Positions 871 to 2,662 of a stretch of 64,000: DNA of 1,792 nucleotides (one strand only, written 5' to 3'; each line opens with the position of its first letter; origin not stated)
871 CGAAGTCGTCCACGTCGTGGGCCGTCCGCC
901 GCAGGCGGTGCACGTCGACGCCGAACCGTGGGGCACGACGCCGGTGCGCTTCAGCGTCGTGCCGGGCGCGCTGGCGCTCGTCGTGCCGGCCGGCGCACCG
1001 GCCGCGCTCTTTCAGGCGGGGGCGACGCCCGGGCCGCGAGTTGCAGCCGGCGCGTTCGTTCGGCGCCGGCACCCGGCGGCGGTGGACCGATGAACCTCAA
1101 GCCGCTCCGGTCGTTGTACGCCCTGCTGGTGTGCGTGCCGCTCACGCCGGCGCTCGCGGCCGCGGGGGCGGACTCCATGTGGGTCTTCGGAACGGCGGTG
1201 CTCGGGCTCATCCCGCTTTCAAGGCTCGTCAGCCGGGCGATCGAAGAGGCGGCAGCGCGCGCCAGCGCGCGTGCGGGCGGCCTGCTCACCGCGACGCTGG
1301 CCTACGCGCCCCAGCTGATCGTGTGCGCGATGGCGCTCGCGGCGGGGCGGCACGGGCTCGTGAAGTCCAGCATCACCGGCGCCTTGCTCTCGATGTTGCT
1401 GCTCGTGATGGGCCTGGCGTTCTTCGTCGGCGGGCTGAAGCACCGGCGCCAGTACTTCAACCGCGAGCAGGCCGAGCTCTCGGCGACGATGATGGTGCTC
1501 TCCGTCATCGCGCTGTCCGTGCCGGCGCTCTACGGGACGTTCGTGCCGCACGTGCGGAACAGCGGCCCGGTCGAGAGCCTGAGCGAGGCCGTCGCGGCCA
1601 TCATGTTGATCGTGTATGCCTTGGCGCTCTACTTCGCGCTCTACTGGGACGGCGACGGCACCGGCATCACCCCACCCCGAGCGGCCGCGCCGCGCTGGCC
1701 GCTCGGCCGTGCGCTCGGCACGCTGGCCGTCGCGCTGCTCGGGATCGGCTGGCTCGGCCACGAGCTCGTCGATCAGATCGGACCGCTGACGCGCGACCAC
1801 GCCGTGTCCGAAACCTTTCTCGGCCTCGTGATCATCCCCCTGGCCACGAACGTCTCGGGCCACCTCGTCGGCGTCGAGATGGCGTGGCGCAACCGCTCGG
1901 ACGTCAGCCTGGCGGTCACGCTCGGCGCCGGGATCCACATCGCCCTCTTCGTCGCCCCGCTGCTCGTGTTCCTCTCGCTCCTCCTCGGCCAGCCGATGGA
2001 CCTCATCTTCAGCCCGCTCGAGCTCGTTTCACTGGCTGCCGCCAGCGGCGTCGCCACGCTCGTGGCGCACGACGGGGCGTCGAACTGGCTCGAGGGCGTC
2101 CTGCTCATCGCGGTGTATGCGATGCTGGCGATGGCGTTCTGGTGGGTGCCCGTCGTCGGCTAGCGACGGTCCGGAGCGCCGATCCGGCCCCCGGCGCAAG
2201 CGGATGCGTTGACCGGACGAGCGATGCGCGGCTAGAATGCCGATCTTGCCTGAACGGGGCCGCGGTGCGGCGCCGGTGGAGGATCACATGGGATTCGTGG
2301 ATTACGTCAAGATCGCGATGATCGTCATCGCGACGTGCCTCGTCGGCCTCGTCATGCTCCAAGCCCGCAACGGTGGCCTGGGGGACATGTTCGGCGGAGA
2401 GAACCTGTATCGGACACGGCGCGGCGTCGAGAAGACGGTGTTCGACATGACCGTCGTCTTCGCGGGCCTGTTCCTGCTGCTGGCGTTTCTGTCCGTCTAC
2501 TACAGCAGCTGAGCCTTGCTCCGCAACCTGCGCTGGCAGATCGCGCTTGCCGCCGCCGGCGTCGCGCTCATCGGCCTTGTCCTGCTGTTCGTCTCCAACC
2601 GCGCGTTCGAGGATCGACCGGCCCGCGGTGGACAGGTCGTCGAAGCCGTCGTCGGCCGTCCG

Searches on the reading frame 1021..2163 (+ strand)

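Call 8: search_protein_families(library=pfam, proteins=[window:1021-2163:+], max_evalue=0.01)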
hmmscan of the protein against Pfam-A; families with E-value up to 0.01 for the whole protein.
window:1021-2163:+ (380 aa): 1 family
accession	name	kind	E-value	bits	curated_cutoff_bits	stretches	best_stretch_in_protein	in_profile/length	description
PF01699.29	Na_Ca_ex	-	3.5e-28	98.9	24.9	2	231-375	2-151/151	Sodium/calcium exchanger protein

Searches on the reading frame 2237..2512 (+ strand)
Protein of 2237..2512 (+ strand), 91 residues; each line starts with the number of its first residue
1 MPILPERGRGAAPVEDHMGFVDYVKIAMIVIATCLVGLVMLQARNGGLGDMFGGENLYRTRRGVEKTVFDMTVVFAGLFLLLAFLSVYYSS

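Call 8: search_protein_families(library=pfam, proteins=[window:2237-2512:+], max_evalue=0.01)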
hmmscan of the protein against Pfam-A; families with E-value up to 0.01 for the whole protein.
window:2237-2512:+ (91 aa): 1 family
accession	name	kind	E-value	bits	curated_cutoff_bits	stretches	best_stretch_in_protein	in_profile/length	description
PF03840.19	SecG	-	1.5e-11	44.6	29.2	1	25-88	3-69/70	Preprotein translocase SecG subunit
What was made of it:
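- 2288..2512 (+): secG, ending 3 nt before the SBP start. Probably the first gene of a secG-SBP-divIC transcription unit (inferred). Pfam PF03840 (call 8).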
